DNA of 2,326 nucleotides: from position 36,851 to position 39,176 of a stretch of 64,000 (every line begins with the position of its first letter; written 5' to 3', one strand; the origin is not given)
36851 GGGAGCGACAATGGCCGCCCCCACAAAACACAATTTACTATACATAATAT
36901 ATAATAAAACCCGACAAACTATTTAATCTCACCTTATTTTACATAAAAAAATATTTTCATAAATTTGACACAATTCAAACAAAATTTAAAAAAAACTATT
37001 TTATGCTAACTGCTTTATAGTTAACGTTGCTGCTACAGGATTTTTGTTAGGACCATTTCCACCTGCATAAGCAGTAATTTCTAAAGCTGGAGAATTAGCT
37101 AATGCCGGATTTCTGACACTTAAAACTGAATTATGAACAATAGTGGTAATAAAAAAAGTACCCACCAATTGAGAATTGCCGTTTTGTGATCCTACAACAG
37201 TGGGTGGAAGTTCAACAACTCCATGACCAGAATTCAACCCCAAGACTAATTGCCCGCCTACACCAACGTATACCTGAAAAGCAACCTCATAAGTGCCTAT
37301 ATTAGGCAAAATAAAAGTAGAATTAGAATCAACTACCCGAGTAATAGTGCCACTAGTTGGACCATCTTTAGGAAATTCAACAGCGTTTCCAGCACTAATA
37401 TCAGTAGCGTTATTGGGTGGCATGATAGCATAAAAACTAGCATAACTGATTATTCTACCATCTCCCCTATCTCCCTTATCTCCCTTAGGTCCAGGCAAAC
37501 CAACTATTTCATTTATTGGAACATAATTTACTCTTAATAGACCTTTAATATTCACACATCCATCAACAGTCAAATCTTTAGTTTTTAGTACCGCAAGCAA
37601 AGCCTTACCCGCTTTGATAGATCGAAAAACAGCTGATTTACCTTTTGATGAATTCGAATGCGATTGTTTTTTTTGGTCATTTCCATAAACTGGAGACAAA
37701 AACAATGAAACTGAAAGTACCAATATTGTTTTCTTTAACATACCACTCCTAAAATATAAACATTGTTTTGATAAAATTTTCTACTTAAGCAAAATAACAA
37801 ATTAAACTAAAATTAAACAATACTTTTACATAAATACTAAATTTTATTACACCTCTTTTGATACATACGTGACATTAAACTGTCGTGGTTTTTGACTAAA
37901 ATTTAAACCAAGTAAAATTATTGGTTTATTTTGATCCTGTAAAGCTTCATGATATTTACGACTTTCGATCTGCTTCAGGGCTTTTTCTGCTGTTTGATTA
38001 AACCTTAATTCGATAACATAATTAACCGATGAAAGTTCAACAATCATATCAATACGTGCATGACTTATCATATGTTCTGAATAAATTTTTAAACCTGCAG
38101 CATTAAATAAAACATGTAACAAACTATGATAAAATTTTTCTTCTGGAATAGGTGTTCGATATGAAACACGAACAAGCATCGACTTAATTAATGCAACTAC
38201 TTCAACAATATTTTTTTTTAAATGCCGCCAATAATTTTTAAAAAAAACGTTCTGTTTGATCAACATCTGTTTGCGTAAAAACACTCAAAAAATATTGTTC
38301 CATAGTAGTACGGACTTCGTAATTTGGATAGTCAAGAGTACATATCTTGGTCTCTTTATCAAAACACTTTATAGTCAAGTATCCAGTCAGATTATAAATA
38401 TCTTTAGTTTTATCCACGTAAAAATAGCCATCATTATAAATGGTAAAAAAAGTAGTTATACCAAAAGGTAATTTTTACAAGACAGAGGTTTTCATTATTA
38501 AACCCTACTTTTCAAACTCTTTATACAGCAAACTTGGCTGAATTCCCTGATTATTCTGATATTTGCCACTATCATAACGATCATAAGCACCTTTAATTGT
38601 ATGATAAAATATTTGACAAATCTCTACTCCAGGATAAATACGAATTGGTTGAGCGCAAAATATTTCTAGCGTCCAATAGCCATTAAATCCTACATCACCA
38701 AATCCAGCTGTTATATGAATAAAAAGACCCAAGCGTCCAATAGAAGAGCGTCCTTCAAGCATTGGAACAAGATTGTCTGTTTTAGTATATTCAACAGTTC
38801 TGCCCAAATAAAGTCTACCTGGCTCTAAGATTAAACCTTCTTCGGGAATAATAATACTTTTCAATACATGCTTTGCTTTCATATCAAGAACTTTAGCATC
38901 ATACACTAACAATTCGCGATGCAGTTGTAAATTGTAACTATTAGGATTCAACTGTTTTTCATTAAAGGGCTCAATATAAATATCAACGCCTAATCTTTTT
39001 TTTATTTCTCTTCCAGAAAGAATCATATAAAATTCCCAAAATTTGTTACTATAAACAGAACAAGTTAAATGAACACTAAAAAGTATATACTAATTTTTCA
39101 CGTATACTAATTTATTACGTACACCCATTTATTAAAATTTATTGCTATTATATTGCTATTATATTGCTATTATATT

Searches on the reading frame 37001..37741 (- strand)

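Call 70: search_protein_families(library=pfam, proteins=[window:37001-37741:-], max_evalue=0.001)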
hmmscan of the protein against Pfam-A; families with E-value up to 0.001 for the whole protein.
window:37001-37741:- (246 aa): 1 family
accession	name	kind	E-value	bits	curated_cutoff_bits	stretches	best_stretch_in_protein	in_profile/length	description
PF18573.7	BclA_C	-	3.3e-05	24.2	38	1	117-211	16-105/128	BclA C-terminal domain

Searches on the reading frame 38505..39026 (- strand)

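Call 70: search_protein_families(library=pfam, proteins=[window:38505-39026:-], max_evalue=0.001)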
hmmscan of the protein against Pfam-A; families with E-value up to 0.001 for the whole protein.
window:38505-39026:- (173 aa): 2 families
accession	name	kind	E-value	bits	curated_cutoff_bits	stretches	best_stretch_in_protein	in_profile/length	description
PF22769.1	DCD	-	3.8e-42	144.4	27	1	2-143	1-152/153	dCTP deaminase-like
PF06559.16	DCD_N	-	0.00049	20.4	21.4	0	19-140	23-159/164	2'-deoxycytidine 5'-triphosphate deaminase (DCD) N-terminal domain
